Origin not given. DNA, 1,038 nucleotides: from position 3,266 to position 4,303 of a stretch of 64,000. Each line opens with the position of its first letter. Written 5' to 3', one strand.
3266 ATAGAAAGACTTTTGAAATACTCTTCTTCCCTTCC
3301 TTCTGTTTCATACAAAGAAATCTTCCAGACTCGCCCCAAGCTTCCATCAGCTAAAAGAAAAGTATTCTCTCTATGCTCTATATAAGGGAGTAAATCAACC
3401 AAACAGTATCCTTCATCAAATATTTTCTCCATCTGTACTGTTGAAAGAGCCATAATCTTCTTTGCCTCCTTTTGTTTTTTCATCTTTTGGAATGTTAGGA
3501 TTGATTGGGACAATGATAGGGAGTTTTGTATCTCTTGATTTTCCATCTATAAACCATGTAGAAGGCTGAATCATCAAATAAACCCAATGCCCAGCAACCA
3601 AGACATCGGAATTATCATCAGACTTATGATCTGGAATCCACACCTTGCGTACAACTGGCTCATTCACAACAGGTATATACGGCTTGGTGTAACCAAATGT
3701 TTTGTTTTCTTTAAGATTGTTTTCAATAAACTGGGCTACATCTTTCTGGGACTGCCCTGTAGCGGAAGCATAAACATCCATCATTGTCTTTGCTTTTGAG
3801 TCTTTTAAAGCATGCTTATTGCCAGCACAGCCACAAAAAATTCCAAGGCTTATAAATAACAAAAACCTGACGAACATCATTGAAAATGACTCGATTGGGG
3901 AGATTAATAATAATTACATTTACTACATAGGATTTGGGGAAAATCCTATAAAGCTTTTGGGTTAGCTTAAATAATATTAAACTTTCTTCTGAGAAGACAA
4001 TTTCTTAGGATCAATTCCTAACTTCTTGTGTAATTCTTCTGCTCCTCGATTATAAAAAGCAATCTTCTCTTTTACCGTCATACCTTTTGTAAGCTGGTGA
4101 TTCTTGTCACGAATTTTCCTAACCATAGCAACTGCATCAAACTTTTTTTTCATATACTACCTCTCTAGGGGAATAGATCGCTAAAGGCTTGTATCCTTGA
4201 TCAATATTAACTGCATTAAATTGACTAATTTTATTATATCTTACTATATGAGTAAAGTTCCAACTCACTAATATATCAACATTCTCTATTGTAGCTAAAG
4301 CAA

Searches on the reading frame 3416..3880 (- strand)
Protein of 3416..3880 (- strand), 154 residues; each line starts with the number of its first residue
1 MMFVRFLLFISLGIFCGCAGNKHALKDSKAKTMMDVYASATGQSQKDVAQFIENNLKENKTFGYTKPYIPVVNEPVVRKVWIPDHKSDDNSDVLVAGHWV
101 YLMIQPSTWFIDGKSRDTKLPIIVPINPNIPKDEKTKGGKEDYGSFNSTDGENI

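Call 9: search_protein_families(library=pfam, proteins=[window:3416-3880:-], max_evalue=0.01)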
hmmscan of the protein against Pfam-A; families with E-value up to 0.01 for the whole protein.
window:3416-3880:- (154 aa): 1 family
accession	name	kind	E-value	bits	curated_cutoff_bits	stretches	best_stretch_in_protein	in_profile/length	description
PF09676.15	TraV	-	2.5e-06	28.9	21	1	27-109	55-128/128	Type IV conjugative transfer system lipoprotein (TraV)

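Call 12: find_encoding_contigs(protein=window:3416-3880:-, flank=10000, max_places=10)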
Protein window:3416-3880:- (154 aa): 2 contigs read that carry it; 1 place shown.
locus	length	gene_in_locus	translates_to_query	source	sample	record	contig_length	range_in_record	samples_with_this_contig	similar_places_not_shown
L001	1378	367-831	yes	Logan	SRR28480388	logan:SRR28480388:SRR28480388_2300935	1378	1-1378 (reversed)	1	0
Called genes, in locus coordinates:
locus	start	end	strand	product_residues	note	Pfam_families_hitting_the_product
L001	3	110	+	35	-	?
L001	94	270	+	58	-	-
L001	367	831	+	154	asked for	PF09676:TraV (weak)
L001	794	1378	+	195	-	?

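Call 77: search_protein_families(library=ncbifam, proteins=[window:3416-3880:-], max_evalue=0.01)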
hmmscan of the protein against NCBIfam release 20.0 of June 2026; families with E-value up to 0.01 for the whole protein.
window:3416-3880:- (154 aa): 0 families

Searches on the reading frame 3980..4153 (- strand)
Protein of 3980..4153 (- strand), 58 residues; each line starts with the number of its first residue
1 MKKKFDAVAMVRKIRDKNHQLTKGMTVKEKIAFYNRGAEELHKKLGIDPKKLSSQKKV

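Call 9: search_protein_families(library=pfam, proteins=[window:3980-4153:-], max_evalue=0.01)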
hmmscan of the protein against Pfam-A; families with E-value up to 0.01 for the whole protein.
window:3980-4153:- (58 aa): 1 family
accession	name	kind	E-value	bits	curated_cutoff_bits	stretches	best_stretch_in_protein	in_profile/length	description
PF14552.11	Tautomerase_2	-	0.0089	16.6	28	0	23-50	38-65/82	Tautomerase enzyme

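Call 77: search_protein_families(library=ncbifam, proteins=[window:3980-4153:-], max_evalue=0.01)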
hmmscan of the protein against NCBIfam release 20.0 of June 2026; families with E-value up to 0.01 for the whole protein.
window:3980-4153:- (58 aa): 1 family
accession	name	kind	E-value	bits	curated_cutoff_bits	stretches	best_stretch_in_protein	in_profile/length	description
NF003057.0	PRK03975.1-5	subfamily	0.0019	17.9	168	1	2-37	92-127/134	putative transcriptional regulator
